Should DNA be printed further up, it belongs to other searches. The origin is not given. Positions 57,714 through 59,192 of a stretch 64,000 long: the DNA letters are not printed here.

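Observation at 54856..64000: Candidate uncharacterised multi-gene neighbourhood around the orphan redox-enzyme chaperone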

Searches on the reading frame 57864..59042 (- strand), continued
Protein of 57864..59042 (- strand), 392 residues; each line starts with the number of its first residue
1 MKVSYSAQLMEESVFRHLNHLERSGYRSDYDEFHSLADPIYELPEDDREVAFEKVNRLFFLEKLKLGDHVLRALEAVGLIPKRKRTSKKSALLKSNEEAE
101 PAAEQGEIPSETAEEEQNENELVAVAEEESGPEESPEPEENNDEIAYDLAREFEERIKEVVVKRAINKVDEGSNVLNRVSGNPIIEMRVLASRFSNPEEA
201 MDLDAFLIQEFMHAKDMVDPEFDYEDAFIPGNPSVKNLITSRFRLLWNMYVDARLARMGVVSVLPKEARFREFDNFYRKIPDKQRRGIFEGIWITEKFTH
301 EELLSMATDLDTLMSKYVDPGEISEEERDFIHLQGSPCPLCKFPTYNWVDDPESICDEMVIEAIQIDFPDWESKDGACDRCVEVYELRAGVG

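Call 83: fold_search(model_id=the predicted structure, library=pdb)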
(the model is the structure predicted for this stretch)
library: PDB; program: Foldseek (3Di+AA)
matches with E <= 10: 22; with E <= 0.001: 0
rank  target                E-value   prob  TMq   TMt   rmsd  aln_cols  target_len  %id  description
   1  9ub7_D                8.0e-01  0.05  0.08  0.07  18.4       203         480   12  Structure of glycosylphosphatidylinositol transamidase,state 1 (released 2026-04-08)
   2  8vwl_C                1.2e+00  0.06  0.10  0.13  15.7       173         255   10  Crystal structure of Vibrio cholerae NFeoB in the apo form (released 2024-10-30)
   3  8vwl_G                1.6e+00  0.03  0.07  0.10  16.1       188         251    9  Crystal structure of Vibrio cholerae NFeoB in the apo form (released 2024-10-30)
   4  4p0p_B                3.2e+00  0.02  0.07  0.09  20.2       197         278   12  Crystal structure of Human Mus81-Eme1 in complex with 5'-flap DNA, and Mg2+ (released 2014-05-28)
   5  2rgh                  4.2e+00  0.02  0.10  0.07  21.4       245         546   16  Structure of Alpha-Glycerophosphate Oxidase from Streptococcus sp.: A Template for the Mitochondrial Alpha-Glycerophosph (released 2008-01-15)
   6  4hx3_E                4.6e+00  0.10  0.09  0.22   4.7        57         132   12  Crystal structure of Streptomyces caespitosus sermetstatin in complex with S. caespitosus snapalysin (released 2012-12-05)
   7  8vwn_B                4.6e+00  0.02  0.08  0.11  15.9       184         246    9  Crystal structure of Vibrio cholerae NFeoB in the GDP-bound form (released 2024-10-30)
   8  9ybm                  6.2e+00  0.01  0.08  0.03  19.2       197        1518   11  2.62A cryo-EM structure of RNA-directed RNA polymerase L of Crimean-Congo hemorrhagic fever virus (Apo state) (released 2026-03-04)
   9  9vkp_d                6.8e+00  0.05  0.11  0.11  15.0       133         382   12  Cryo-EM structure of F-ATP synthase from Mycobacteroides abscessus (Rotational State 1) (released 2026-01-14)
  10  7nkd_d                6.8e+00  0.04  0.11  0.12  15.3       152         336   14  Mycobacterium smegmatis ATP synthase b-delta state 1 (released 2021-11-03)
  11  7njs_d                6.8e+00  0.04  0.11  0.10  15.1       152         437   14  Mycobacterium smegmatis ATP synthase state 3c (released 2021-10-27)
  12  3b1w_C                7.1e+00  0.02  0.09  0.12  15.9       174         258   13  Crystal structure of an S. thermophilus NFeoB E67A mutant bound to GDP (released 2011-11-02)
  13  6afw_A                7.8e+00  0.02  0.10  0.06  19.0       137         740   18  Proton pyrophosphatase-T228D mutant (released 2019-04-10)
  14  6afy_A                7.8e+00  0.02  0.10  0.06  18.6       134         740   15  Proton pyrophosphatase-E225S mutant (released 2019-04-10)
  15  1uqt_B                7.8e+00  0.02  0.08  0.07  16.7       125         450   11  Trehalose-6-phosphate from E. coli bound with UDP-2-fluoro glucose. (released 2003-12-12)
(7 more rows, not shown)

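Call 88: find_encoding_contigs(protein=P0272, flank=8000, max_places=2)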
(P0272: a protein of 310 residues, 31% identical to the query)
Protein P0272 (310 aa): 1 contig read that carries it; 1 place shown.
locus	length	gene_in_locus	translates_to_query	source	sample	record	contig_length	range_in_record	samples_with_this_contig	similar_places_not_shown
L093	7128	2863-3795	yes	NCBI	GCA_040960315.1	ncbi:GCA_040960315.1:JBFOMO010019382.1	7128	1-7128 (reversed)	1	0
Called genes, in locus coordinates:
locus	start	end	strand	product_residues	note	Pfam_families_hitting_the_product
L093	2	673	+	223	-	?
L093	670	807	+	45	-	-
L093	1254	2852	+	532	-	PF00034:Cytochrom_C (weak), PF13442:Cytochrome_CBB3, PF00034:Cytochrom_C, PF13442:Cytochrome_CBB3, PF09459:EB_dh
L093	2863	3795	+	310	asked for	-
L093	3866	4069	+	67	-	PF12837:Fer4_6 (weak)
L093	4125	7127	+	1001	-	?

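Call 96: list_cluster_members(proteins=[P0125, P0127, P0128, P0129, P0131, P0132, P0134, P0135, P0136, P0138])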
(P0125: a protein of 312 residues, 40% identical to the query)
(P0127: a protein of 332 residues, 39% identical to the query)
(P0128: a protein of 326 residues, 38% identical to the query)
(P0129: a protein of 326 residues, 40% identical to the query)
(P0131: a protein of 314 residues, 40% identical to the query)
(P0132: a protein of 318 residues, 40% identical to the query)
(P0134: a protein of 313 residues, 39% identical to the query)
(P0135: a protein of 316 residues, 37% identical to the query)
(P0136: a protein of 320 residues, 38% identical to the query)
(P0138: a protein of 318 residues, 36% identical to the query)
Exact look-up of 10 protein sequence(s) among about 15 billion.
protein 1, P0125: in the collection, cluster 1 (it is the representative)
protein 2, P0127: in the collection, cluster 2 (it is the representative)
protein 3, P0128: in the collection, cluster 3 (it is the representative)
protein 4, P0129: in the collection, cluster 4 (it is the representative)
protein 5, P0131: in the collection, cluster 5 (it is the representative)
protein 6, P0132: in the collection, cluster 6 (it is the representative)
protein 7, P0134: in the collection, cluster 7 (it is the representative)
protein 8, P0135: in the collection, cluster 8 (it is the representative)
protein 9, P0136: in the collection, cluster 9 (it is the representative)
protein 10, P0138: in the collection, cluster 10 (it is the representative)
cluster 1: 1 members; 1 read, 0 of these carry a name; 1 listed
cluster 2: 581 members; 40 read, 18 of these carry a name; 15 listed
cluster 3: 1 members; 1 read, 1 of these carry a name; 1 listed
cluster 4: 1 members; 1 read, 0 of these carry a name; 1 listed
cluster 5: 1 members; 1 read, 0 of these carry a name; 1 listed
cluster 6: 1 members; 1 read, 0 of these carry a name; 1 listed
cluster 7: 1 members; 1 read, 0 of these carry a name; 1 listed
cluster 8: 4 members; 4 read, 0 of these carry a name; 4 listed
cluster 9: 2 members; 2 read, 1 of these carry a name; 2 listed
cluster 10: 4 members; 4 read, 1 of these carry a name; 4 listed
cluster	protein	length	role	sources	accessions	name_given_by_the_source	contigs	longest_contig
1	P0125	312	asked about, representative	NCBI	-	-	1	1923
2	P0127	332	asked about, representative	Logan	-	-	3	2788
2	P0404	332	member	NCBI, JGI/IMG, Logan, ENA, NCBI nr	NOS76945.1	MAG: hypothetical protein HOP35_03265 [Nitrospira sp.] | hypothetical protein | hypothetical protein [Nitrospira sp.]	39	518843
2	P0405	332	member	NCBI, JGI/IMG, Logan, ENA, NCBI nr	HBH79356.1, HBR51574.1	MAG TPA: hypothetical protein DDY39_05970 [Nitrospira sp.] | hypothetical protein | hypothetical protein [Nitrospira sp.]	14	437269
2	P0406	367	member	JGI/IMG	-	hypothetical protein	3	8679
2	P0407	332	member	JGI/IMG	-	hypothetical protein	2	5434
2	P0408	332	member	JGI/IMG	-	hypothetical protein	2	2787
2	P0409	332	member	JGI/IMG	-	hypothetical protein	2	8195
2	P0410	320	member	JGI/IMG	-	hypothetical protein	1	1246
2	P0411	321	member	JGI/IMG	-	hypothetical protein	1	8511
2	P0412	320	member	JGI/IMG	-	hypothetical protein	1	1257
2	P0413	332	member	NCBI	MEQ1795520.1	MAG: hypothetical protein ABL970_15160 [Nitrospira sp.]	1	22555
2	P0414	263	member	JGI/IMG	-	hypothetical protein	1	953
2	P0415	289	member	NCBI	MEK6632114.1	MAG: hypothetical protein AABY94_02255, partial [Nitrospirota bacterium]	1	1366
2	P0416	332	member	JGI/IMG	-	hypothetical protein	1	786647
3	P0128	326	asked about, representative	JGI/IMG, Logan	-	hypothetical protein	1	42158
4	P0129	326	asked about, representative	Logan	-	-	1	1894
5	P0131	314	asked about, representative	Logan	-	-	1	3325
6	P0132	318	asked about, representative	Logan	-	-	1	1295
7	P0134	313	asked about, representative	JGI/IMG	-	-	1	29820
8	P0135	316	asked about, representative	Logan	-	-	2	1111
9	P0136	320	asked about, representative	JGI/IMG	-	hypothetical protein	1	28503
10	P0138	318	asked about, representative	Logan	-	-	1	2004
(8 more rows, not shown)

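Call 97: list_cluster_members(proteins=[P0143, P0146, P0164, P0183, P0187, P0218, P0225, P0234, P0262, P0270])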
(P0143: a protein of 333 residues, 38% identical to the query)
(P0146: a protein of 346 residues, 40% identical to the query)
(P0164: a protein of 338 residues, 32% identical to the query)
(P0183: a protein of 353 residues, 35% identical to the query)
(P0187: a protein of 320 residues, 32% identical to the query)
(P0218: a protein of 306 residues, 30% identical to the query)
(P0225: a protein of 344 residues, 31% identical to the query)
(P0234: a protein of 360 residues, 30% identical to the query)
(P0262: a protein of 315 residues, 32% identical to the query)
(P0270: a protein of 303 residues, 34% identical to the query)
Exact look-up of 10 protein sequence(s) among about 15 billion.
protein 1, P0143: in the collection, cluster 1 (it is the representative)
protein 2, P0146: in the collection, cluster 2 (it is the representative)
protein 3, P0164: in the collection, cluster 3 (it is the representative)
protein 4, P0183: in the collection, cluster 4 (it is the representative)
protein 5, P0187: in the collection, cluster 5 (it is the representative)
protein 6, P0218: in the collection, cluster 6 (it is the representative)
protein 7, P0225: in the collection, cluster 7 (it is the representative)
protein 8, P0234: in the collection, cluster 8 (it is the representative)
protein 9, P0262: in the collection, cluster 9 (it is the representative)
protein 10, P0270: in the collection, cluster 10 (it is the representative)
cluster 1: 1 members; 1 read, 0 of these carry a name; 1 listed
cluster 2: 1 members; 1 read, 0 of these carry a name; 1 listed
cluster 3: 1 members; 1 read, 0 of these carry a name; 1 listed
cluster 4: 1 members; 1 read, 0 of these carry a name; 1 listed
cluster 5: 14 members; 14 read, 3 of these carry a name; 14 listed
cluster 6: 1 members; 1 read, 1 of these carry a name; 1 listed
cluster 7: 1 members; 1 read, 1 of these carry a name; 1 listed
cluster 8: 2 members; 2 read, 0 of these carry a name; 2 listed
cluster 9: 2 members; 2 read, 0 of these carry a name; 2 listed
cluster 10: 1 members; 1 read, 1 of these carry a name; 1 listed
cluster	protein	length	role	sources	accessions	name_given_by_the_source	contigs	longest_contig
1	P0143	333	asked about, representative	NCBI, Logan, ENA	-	-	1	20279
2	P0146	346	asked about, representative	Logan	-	-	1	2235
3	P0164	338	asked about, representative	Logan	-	-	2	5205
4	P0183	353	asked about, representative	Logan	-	-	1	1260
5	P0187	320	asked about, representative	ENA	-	-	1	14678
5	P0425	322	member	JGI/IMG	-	hypothetical protein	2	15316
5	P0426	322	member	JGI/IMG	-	hypothetical protein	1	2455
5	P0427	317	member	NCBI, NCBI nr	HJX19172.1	MAG TPA: hypothetical protein VJ437_13405 [Acidiferrobacterales bacterium] | hypothetical protein [Acidiferrobacterales bacterium]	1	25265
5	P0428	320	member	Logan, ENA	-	-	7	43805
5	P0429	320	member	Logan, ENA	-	-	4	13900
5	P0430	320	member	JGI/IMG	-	-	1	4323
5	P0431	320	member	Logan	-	-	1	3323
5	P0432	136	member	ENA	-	-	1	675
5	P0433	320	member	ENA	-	-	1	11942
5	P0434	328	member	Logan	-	-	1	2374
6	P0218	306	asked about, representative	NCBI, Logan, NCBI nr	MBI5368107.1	MAG: hypothetical protein HZA54_13790 [Planctomycetes bacterium] | hypothetical protein [Planctomycetota bacterium]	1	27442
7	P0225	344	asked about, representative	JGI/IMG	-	hypothetical protein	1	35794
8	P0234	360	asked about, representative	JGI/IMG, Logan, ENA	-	-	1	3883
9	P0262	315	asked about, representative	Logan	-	-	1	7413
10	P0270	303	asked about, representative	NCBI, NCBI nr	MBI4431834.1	MAG: hypothetical protein HY587_09015 [Candidatus Omnitrophica bacterium] | hypothetical protein [Candidatus Omnitrophota bacterium]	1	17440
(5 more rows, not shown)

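Call 104: search_protein_families(library=ncbifam, proteins=[L035:9395-12856:+, L035:12947-14224:+, L035:15235-16236:+, L086:6692-10165:+, L086:10484-11770:+, L088:3276-6719:+], max_evalue=1e-10)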
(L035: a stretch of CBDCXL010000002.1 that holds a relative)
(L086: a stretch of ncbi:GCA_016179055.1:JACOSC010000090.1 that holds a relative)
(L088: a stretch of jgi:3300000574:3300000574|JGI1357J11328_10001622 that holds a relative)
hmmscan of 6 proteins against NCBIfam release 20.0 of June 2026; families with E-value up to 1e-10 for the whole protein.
L035:9395-12856:+ (1153 aa): 12 families
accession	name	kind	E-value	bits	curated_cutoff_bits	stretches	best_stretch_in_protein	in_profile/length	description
TIGR03479.1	DMSO_red_II_alp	subfamily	6.1e-88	295.9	984.75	2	260-752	187-651/913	molybdopterin-dependent oxidoreductase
NF042978.1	EthbenzDh_ebdA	equivalog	5.5e-42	143.6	2000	1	316-563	265-484/977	ethylbenzene dehydrogenase subunit alpha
TIGR01580.1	narG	equivalog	9.7e-35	119.5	1084.15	1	260-396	208-344/1235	nitrate reductase subunit alpha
TIGR02166.1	dmsA_ynfE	subfamily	4.7e-32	110.9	777.7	0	3-139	1-114/794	DMSO/selenate family reductase complex A subunit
NF011566.1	PRK14990.1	exception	3e-22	78.5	1600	0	635-745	465-578/814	dimethylsulfoxide reductase subunit A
TIGR01553.1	formate-DH-alph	equivalog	9.6e-19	66.6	814.2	1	290-423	214-341/1009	formate dehydrogenase-N subunit alpha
TIGR01591.1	Fdh-alpha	equivalog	3.8e-18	64.9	666.25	0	465-573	229-330/672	formate dehydrogenase subunit alpha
NF041885.1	selenate_YnfE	exception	1.9e-16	59.1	1675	0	61-140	48-119/805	selenate/tellurate reductase subunit YnfE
NF041884.1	selenate_YnfF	exception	4.2e-16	58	1650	0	59-140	43-116/798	selenate/tellurate reductase subunit YnfF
NF012032.0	PRK15488.1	equivalog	2.6e-14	52.2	694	0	291-381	193-281/759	thiosulfate reductase PhsA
NF041513.1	formate_DH_Act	exception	1.2e-13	49.8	1400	1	291-563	206-474/1067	formate dehydrogenase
TIGR00509.1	bisC_fam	subfamily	6.6e-13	47.8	1017.55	0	635-749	403-512/772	molybdopterin guanine dinucleotide-containing S/N-oxide reductase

L035:12947-14224:+ (425 aa): 13 families
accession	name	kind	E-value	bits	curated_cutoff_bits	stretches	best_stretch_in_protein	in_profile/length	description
TIGR03478.1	DMSO_red_II_bet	subfamily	8.5e-69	231.9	480.7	2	174-327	123-258/321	DMSO reductase family type II enzyme, iron-sulfur subunit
NF042979.1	EthbenzDh_ebdB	equivalog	1.3e-53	182.1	740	1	20-325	15-279/354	ethylbenzene dehydrogenase subunit beta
TIGR01660.1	narH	equivalog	2.2e-50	171.5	524.05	2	166-279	166-272/492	nitrate reductase subunit beta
TIGR02951.1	DMSO_dmsB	equivalog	3e-25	89.1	214.1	1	148-252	31-135/161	DMSO/selenate family reductase complex B subunit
NF011569.0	PRK14993.1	equivalog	2.2e-23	83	416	1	177-321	95-222/244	tetrathionate reductase subunit TtrB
TIGR03149.1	cyt_nit_nrfC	equivalog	6.2e-19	68.2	377.6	1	176-324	88-219/225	cytochrome c nitrite reductase Fe-S protein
NF041715.1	arsenate_red_ArrB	equivalog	1.5e-15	57.4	450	1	172-228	47-102/233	arsenate respiratory reductase iron-sulfur subunit ArrB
NF008134.0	PRK10882.1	equivalog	7.5e-15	54.8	263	1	173-269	104-198/329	hydrogenase 2 operon protein HybA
NF045797.1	DsrO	equivalog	1.2e-14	54.3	200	1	178-237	99-157/235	sulfate reduction electron transfer complex DsrMKJOP subunit DsrO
NF007382.0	PRK09898.1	equivalog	4.3e-13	49.3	213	1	175-245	116-186/208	ferredoxin-like protein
TIGR01582.1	FDH-beta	equivalog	1.6e-11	43.9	334.7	0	174-254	85-166/283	formate dehydrogenase subunit beta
NF038355.1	FDH3_beta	equivalog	2.2e-11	44.1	240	0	181-241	53-112/180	formate dehydrogenase FDH3 subunit beta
NF045715.1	sulf_resp_HmcB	equivalog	3e-11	43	420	0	177-250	102-177/307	sulfate respiration complex iron-sulfur protein HmcB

L035:15235-16236:+ (333 aa): 2 families
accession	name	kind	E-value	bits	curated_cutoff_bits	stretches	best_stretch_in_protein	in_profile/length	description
TIGR03477.1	DMSO_red_II_gam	subfamily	3.2e-40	137.7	169.85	2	32-150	7-120/206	DMSO reductase family type II enzyme, heme b subunit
NF042980.1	EthbenzDh_ebdC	equivalog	8.1e-21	74.4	400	1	74-148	54-125/214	ethylbenzene dehydrogenase subunit gamma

L086:6692-10165:+ (1157 aa): 15 families
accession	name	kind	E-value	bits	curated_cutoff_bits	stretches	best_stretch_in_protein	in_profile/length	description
TIGR03479.1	DMSO_red_II_alp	subfamily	7e-113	378.5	984.75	2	263-853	187-774/913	molybdopterin-dependent oxidoreductase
NF042978.1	EthbenzDh_ebdA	equivalog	6.9e-54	183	2000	2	318-569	264-487/977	ethylbenzene dehydrogenase subunit alpha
TIGR01580.1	narG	equivalog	1e-46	159.1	1084.15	2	263-398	208-349/1235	nitrate reductase subunit alpha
TIGR02166.1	dmsA_ynfE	subfamily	2.6e-44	151.5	777.7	1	269-382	181-298/794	DMSO/selenate family reductase complex A subunit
TIGR01591.1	Fdh-alpha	equivalog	2.9e-31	108.3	666.25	0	484-566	241-323/672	formate dehydrogenase subunit alpha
NF012032.0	PRK15488.1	equivalog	1.4e-27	96.1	694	1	296-383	192-281/759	thiosulfate reductase PhsA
NF011566.1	PRK14990.1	exception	1.7e-25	89.2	1600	0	279-382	210-318/814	dimethylsulfoxide reductase subunit A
NF041885.1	selenate_YnfE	exception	3.9e-23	81.2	1675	0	283-382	202-305/805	selenate/tellurate reductase subunit YnfE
TIGR00509.1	bisC_fam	subfamily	1.8e-21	76.1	1017.55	0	317-384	192-260/772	molybdopterin guanine dinucleotide-containing S/N-oxide reductase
NF041884.1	selenate_YnfF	exception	1.5e-20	72.7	1650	0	285-382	197-298/798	selenate/tellurate reductase subunit YnfF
TIGR01553.1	formate-DH-alph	equivalog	8.7e-18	63.5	814.2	1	287-392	208-313/1009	formate dehydrogenase-N subunit alpha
NF047855.1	AssmNtatRedNasC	equivalog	3e-16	58.9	1100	0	295-383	175-263/708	assimilatory nitrate reductase catalytic subunit NasC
NF011682.0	PRK15102.1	equivalog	3.3e-15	55.2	909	0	503-748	340-570/829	trimethylamine-N-oxide reductase TorA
TIGR02164.1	torA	equivalog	1.8e-13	49.5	1465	0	638-748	457-566/824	trimethylamine-N-oxide reductase TorA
NF041513.1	formate_DH_Act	exception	5.5e-13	47.6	1400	1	291-566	203-474/1067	formate dehydrogenase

L086:10484-11770:+ (428 aa): 12 families
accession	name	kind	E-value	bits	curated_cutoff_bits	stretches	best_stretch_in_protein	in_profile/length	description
TIGR03478.1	DMSO_red_II_bet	subfamily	5.2e-72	242.5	480.7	1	24-327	2-256/321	DMSO reductase family type II enzyme, iron-sulfur subunit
NF042979.1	EthbenzDh_ebdB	equivalog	4.7e-57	193.5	740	1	23-328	18-279/354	ethylbenzene dehydrogenase subunit beta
TIGR01660.1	narH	equivalog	8.7e-51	172.8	524.05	2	173-282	173-272/492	nitrate reductase subunit beta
TIGR02951.1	DMSO_dmsB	equivalog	1.3e-27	96.8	214.1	1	158-254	40-135/161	DMSO/selenate family reductase complex B subunit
NF011569.0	PRK14993.1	equivalog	3.5e-26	92.1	416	1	177-283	94-189/244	tetrathionate reductase subunit TtrB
TIGR03149.1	cyt_nit_nrfC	equivalog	4.7e-19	68.6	377.6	1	178-248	89-159/225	cytochrome c nitrite reductase Fe-S protein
NF045797.1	DsrO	equivalog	1.7e-17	63.7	200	1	178-247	98-178/235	sulfate reduction electron transfer complex DsrMKJOP subunit DsrO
NF041715.1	arsenate_red_ArrB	equivalog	2.6e-16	59.8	450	1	173-230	47-103/233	arsenate respiratory reductase iron-sulfur subunit ArrB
NF008134.0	PRK10882.1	equivalog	3.5e-15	55.9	263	1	171-246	101-178/329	hydrogenase 2 operon protein HybA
NF007382.0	PRK09898.1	equivalog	4.2e-13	49.3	213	1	178-246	118-186/208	ferredoxin-like protein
NF045715.1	sulf_resp_HmcB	equivalog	2e-12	46.8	420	0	177-254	101-181/307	sulfate respiration complex iron-sulfur protein HmcB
NF038355.1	FDH3_beta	equivalog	2.5e-12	47.2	240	0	182-242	53-112/180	formate dehydrogenase FDH3 subunit beta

L088:3276-6719:+ (1147 aa): 15 families
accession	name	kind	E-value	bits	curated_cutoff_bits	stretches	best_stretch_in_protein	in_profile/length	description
TIGR03479.1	DMSO_red_II_alp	subfamily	1.1e-99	334.8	984.75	2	263-850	191-775/913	molybdopterin-dependent oxidoreductase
NF042978.1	EthbenzDh_ebdA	equivalog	1.1e-42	145.9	2000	2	315-401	265-351/977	ethylbenzene dehydrogenase subunit alpha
TIGR02166.1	dmsA_ynfE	subfamily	1.8e-42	145.4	777.7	0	266-379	182-299/794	DMSO/selenate family reductase complex A subunit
TIGR01580.1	narG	equivalog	1.8e-38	131.9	1084.15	2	44-227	28-213/1235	nitrate reductase subunit alpha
TIGR01591.1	Fdh-alpha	equivalog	1.2e-27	96.3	666.25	0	482-564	243-325/672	formate dehydrogenase subunit alpha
NF041885.1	selenate_YnfE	exception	1.3e-24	86.1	1675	0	3-135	3-115/805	selenate/tellurate reductase subunit YnfE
NF011566.1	PRK14990.1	exception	1.8e-24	85.8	1600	0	2-135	13-126/814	dimethylsulfoxide reductase subunit A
NF041884.1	selenate_YnfF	exception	7.9e-22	77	1650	0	3-135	1-112/798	selenate/tellurate reductase subunit YnfF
TIGR01553.1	formate-DH-alph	equivalog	1.2e-17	63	814.2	1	291-388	216-313/1009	formate dehydrogenase-N subunit alpha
TIGR00509.1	bisC_fam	subfamily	2.3e-17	62.5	1017.55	0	315-379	194-259/772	molybdopterin guanine dinucleotide-containing S/N-oxide reductase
NF012032.0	PRK15488.1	equivalog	4.9e-17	61.2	694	0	292-379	192-281/759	thiosulfate reductase PhsA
NF041513.1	formate_DH_Act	exception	1.1e-13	50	1400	1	291-576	207-485/1067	formate dehydrogenase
NF011682.0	PRK15102.1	equivalog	1.1e-12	46.9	909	0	501-744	342-570/829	trimethylamine-N-oxide reductase TorA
TIGR02164.1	torA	equivalog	2.3e-12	45.9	1465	0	499-745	336-567/824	trimethylamine-N-oxide reductase TorA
TIGR01706.1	NAPA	equivalog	5.4e-11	41.5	930.55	0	470-567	318-416/830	periplasmic nitrate reductase subunit alpha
